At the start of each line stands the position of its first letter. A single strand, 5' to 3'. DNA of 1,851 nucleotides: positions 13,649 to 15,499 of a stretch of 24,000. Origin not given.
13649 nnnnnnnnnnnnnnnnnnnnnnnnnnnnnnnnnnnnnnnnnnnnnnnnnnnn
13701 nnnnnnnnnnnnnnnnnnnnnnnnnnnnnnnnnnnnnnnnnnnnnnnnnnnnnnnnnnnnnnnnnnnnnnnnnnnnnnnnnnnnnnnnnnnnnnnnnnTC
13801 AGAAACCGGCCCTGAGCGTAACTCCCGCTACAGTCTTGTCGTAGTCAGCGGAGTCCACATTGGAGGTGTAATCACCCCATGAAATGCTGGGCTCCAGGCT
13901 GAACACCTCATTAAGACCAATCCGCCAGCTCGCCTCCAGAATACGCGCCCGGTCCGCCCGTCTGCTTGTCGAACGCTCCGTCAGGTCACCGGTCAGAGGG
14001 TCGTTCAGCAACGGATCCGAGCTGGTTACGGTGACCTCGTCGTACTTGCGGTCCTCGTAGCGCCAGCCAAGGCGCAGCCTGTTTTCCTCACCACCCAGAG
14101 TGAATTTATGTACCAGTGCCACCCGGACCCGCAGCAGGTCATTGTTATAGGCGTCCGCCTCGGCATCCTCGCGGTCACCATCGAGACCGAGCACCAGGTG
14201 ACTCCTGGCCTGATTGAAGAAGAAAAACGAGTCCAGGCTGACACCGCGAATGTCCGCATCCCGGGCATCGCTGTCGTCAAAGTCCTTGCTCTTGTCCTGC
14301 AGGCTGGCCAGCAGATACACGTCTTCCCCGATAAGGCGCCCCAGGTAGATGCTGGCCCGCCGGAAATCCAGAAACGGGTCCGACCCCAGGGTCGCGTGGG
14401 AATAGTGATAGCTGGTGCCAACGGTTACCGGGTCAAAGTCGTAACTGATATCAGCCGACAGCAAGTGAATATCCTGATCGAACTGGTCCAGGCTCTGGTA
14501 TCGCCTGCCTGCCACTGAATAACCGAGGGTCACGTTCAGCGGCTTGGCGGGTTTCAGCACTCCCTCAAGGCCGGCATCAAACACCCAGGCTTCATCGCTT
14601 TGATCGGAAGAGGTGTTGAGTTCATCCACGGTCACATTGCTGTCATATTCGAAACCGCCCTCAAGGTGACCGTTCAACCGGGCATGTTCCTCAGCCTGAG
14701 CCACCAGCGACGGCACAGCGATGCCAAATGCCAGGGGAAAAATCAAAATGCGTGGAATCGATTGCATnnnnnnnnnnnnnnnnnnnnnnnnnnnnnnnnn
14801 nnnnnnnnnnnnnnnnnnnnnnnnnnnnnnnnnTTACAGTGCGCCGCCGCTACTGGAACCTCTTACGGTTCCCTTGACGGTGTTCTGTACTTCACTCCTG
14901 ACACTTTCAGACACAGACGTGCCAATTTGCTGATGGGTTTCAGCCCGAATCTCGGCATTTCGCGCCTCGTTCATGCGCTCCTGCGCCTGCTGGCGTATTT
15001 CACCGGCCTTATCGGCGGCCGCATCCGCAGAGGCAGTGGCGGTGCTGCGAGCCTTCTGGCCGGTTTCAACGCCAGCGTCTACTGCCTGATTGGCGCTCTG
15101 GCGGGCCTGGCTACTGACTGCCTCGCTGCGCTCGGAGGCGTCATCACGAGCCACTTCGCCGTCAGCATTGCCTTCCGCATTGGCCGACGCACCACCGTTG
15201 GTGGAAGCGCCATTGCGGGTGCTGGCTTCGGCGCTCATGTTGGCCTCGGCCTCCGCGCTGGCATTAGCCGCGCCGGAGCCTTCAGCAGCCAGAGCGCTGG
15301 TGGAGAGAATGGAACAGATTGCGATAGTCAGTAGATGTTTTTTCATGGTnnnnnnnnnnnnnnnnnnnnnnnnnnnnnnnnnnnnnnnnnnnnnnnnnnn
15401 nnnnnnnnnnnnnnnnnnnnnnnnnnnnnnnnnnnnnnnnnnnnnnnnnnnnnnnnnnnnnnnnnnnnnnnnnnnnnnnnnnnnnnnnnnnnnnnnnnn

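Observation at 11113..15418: Compact ECF regulon defined by three GGAAT-N16-CGT(T/C) promoters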

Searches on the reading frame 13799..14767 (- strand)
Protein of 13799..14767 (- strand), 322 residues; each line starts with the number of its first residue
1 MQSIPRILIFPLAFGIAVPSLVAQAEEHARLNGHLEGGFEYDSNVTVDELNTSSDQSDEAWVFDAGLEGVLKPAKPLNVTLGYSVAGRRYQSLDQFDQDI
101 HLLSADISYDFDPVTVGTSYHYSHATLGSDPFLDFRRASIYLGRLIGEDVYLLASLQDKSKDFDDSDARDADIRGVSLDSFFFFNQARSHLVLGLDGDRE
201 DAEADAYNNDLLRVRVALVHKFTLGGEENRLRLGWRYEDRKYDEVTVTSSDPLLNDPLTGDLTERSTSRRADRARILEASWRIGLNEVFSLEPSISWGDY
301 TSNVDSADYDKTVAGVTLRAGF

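Call 5: search_protein_families(library=pfam, proteins=[window:13799-14767:-], max_evalue=0.01)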
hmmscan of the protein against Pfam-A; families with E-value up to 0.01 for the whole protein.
window:13799-14767:- (322 aa): 2 families
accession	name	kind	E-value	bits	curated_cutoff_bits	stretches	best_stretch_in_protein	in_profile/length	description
PF04575.19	SlipAM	-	1.5e-06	28.4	22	1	52-318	34-284/288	Surface lipoprotein assembly modifier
PF13609.12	Porin_4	-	0.0005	20.4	27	1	50-127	172-241/310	Gram-negative porin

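Call 12: search_protein_families(library=ncbifam, proteins=[window:13799-14767:-], max_evalue=0.01)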
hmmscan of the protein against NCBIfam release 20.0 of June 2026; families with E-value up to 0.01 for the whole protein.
window:13799-14767:- (322 aa): 1 family
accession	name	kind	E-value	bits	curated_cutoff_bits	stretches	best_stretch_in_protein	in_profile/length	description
TIGR03014.2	EpsL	equivalog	0.0019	17.3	275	0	230-322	309-385/385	XrtB/PEP-CTERM-associated polysaccharide biosynthesis outer membrane protein EpsL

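Call 30: search_solved_structures(query=window:13799-14767:-, max_evalue=1)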
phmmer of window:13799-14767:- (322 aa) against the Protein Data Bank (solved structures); distinct sequences matched with E-value up to 1: 3.
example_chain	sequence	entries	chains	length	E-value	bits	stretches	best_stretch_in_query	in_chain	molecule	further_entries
8p97_A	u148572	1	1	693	0.18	14.7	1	270-306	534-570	TonB-dependent receptor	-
8p98_A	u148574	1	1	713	0.19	14.7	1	270-306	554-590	Vitamin B12 transporter BtuB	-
7m7a_A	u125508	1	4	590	0.33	13.9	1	204-255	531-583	Phosphoinositide 3-kinase MavQ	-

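Call 32: find_homologous_proteins(query=window:13799-14767:-)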
Query window:13799-14767:- (322 aa): 99 proteins with E <= 0.001 among 4148 candidates.
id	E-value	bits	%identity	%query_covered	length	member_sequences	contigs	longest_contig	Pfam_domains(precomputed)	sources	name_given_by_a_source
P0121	1.3e-208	710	99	100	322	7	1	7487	PF04575.20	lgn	-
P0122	1.2e-190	651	90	100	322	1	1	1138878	PF04575.20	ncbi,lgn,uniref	ncbi:surface lipoprotein assembly modifier [Marinobacter sp. DUT-3]|uniref:surface lipoprotein assem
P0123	4.6e-190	649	89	100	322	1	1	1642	PF04575.20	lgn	-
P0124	1.2e-189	648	89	100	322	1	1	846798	PF04575.20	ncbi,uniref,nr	ncbi:surface lipoprotein assembly modifier [uncultured Marinobacter sp.]|uniref:surface lipoprotein 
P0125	7.3e-189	645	89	100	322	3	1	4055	-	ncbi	-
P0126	1.1e-188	645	88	100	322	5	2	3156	PF04575.20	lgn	-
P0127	4.9e-187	639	87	100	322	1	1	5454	PF04575.20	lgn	-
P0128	4.9e-186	636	87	100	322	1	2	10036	PF04575.20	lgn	-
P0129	1.8e-184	631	88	100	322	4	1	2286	-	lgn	-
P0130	2.3e-184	630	87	100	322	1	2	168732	PF04575.20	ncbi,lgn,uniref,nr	ncbi:surface lipoprotein assembly modifier [Marinobacter sp. TBZ242]|uniref:Surface lipoprotein asse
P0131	2.1e-179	614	84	100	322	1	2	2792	PF04575.20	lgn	-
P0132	7.6e-179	612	85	100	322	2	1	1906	-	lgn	-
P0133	4.1e-178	610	84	100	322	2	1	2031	-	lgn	-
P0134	1.0e-177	609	84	100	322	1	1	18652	PF04575.20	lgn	-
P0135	8.6e-177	606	82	100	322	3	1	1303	-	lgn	-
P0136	2.6e-174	597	83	100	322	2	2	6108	PF04575.20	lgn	-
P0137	4.4e-170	583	80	100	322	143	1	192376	PF04575.20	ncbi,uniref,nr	ncbi:surface lipoprotein assembly modifier [Marinobacter sp. 71-i]|uniref:Surface lipoprotein assemb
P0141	6.8e-158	543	75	100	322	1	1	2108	PF04575.20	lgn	-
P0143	2.5e-157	542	75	100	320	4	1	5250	PF04575.20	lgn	-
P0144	6.2e-157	540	73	100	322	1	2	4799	PF04575.20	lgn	-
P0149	1.6e-150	519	72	100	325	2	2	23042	PF04575.20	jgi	jgi:surface lipoprotein assembly modifier-like protein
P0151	2.4e-149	515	74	94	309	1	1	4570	PF04575.20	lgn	-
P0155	6.4e-144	498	67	100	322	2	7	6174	PF04575.20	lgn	-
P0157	1.5e-140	486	66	100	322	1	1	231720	PF04575.20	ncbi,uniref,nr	ncbi:surface lipoprotein assembly modifier [Marinobacter sp. F3R08]|uniref:surface lipoprotein assem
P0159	4.6e-140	485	67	98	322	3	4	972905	PF13505.13,PF04575.20,PF10082.16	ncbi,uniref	ncbi:MAG: surface lipoprotein assembly modifier [Marinobacter sp.]|uniref:surface lipoprotein assemb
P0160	9.2e-139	481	66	97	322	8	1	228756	PF13505.13,PF04575.20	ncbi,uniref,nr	ncbi:surface lipoprotein assembly modifier [Marinobacter sp.]|uniref:surface lipoprotein assembly mo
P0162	7.2e-138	478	66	100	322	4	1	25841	PF04575.20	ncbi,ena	-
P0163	8.7e-137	474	68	96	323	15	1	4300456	PF04575.20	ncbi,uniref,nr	ncbi:surface lipoprotein assembly modifier [Marinobacter sp. Arc7-DN-1]|uniref:surface lipoprotein a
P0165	3.3e-136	472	67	96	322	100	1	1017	PF04575.20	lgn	-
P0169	1.1e-129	451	62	100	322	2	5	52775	PF04575.20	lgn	-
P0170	1.5e-129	450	65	100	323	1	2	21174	PF04575.20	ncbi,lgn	-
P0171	9.1e-129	448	64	100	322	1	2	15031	PF04575.20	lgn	-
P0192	2.9e-32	131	30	98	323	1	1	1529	PF04575.20,PF10082.16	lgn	-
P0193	1.1e-30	126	30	95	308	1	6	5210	PF04575.20,PF10082.16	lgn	-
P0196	2.1e-27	115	31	89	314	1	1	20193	PF04575.20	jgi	jgi:hypothetical protein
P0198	1.2e-26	112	28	98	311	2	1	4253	PF04575.20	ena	-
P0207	5.1e-25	107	29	98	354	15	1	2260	PF04575.20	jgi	jgi:hypothetical protein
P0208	5.2e-25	107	28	94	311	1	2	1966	PF04575.20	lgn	-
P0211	6.9e-25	107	29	91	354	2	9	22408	PF04575.20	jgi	jgi:hypothetical protein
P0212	7.0e-25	107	29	91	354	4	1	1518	PF04575.20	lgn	-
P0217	3.1e-21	95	29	91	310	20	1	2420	PF04575.20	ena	-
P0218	9.3e-19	86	28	91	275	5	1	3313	PF04575.20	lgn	-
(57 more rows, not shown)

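Call 43: predict_structure(alignment_id=A2)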
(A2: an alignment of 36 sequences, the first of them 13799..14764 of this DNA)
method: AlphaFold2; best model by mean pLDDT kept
length: 321 residues; sequences in the alignment: 36
mean_pLDDT: 87.4   pTM: 0.79
mean pLDDT of the five models: 87.4, 86.8, 86.5, 86.2, 80.9
residues with pLDDT >= 90: 228; 70-90: 44; 50-70: 19; < 50: 30
segments of 3 or more residues with pLDDT < 50: 1-5, 7-25, 259-262
pLDDT, mean of each block of 10 residues (from residue 1): 45 45 62 97 82 88 97 93 97 94 97 95 94 97 94 98 91 98 94 98 93 98 96 97 71 50 67 97 97 96 83 98 93
secondary structure, 60 per line:
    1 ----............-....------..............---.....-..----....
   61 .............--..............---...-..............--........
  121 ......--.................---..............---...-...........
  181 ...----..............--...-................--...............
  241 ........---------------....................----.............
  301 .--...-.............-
elements in order: H5-16 H18-21 E28-41 E57-73 E76-89 E97-110 E113-126 E129-145 E149-162 E170-183 E188-201 E208-223 E226-248 E264-283 E288-301 E308-320

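Call 45: fold_search(model_id=the predicted structure, library=pdb)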
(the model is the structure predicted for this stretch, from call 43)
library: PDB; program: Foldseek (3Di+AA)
matches with E <= 10: 936; with E <= 0.001: 385
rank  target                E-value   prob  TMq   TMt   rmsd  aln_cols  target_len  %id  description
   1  2x9k                  7.2e-10  1.00  0.53  0.59   8.0       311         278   14  Structure of a E.coli porin (released 2011-01-26)
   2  2fgq                  8.0e-10  1.00  0.51  0.50   8.6       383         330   10  High resolution X-ray structure of Omp32 in complex with malate (released 2006-01-31)
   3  1e54_A                1.2e-09  1.00  0.51  0.49  10.8       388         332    9  Anion-selective porin from Comamonas acidovorans (released 2001-07-12)
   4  8wv0_B                2.5e-09  1.00  0.52  0.51   8.3       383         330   11  Outer membrane porin of Burkholderia pseudomallei (BpsOmp38) (released 2024-10-30)
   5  5mdq_A                2.8e-09  1.00  0.49  0.45  11.5       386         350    9  Crystal structure of outer membrane expressed Chitoporin VhChip from Vibrio harveyi (released 2017-12-20)
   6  2wvp                  4.1e-09  1.00  0.52  0.61   6.5       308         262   12  Synthetically modified OmpG (released 2010-07-14)
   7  2iwv_A                5.1e-09  1.00  0.53  0.60   6.9       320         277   13  Structure of the monomeric outer membrane porin OmpG in the open and closed conformation (released 2006-08-14)
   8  8wv0_A                5.1e-09  1.00  0.53  0.52   8.2       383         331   11  Outer membrane porin of Burkholderia pseudomallei (BpsOmp38) (released 2024-10-30)
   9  2f1c                  5.4e-09  1.00  0.44  0.52   7.2       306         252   11  Crystal structure of the monomeric porin OmpG (released 2006-06-27)
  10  3kvn_X                7.5e-09  1.00  0.34  0.20  17.4       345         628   12  Crystal structure of the full-length autotransporter EstA from Pseudomonas aeruginosa (released 2010-01-26)
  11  5mdo_A                9.8e-09  1.00  0.49  0.46  11.1       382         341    9  Crystal structure of in vitro folded Chitoporin VhChip from Vibrio harveyi (crystal form I) (released 2017-12-20)
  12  3kvn_A                1.2e-08  1.00  0.33  0.20  17.0       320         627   12  Crystal structure of the full-length autotransporter EstA from Pseudomonas aeruginosa (released 2010-01-26)
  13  6ehe                  1.2e-08  1.00  0.52  0.55   9.4       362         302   10  OmpTdeltaL8 (loop L8 deletion mutant of OmpT), an outer membrane protein of Vibrio cholerae (released 2018-04-25)
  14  4y25                  1.2e-08  1.00  0.47  0.51  10.0       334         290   12  Bacterial polysaccharide outer membrane secretin (released 2016-03-16)
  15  9a32_MODEL_1_A        1.9e-08  1.00  0.55  0.49  10.8       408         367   10  Model of E. coli OmpC by in-cell photo-crosslinking MS and deep learning (released 2023-02-24)
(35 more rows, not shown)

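Call 70: search_protein_families(library=pfam, alignment_id=A2, max_evalue=0.001)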
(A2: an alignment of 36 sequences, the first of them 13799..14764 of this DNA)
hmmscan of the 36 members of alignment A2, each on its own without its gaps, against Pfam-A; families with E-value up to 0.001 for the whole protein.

A. member 1, window:13799-14764:- (321 aa): 2 families
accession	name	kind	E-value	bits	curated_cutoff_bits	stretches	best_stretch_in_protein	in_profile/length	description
PF04575.19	SlipAM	-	1.5e-06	28.4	22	1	51-317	34-284/288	Surface lipoprotein assembly modifier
PF13609.12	Porin_4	-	0.00049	20.4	27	0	49-126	172-241/310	Gram-negative porin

B. families by the number of members that match (of 36 scanned): 4 families
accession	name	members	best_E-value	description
PF04575.19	SlipAM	18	7.9e-10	Surface lipoprotein assembly modifier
PF10082.15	BBP2_2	12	1.5e-10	Putative beta-barrel porin 2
PF13505.12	OMP_b-brl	6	1.3e-06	Outer membrane protein beta-barrel domain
PF13609.12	Porin_4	4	1.4e-05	Gram-negative porin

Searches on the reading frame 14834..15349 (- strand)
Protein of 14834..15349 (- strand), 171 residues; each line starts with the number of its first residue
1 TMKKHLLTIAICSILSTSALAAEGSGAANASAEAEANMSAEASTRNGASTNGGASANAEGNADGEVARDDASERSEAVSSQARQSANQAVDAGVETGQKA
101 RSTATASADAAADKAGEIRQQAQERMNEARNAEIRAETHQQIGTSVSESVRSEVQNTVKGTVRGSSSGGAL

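Call 5: search_protein_families(library=pfam, proteins=[window:14834-15349:-], max_evalue=0.01)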
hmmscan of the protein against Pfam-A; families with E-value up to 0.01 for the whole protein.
window:14834-15349:- (171 aa): 0 families

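Call 12: search_protein_families(library=ncbifam, proteins=[window:14834-15349:-], max_evalue=0.01)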
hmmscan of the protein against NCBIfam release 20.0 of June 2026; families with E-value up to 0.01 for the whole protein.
window:14834-15349:- (171 aa): 0 families

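Call 49: search_protein_families(library=pfam, proteins=[window:14837-15286:-], max_evalue=10)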
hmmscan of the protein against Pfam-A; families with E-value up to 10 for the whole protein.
seq(150 aa): 2 families
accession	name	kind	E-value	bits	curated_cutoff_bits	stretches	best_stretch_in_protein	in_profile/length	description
PF05957.18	DUF883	-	0.019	15.3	25.4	1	86-110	21-45/53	DUF883 N-terminal domain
PF12732.12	YtxH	-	0.1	13.5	37.5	1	43-107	23-65/71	YtxH-like protein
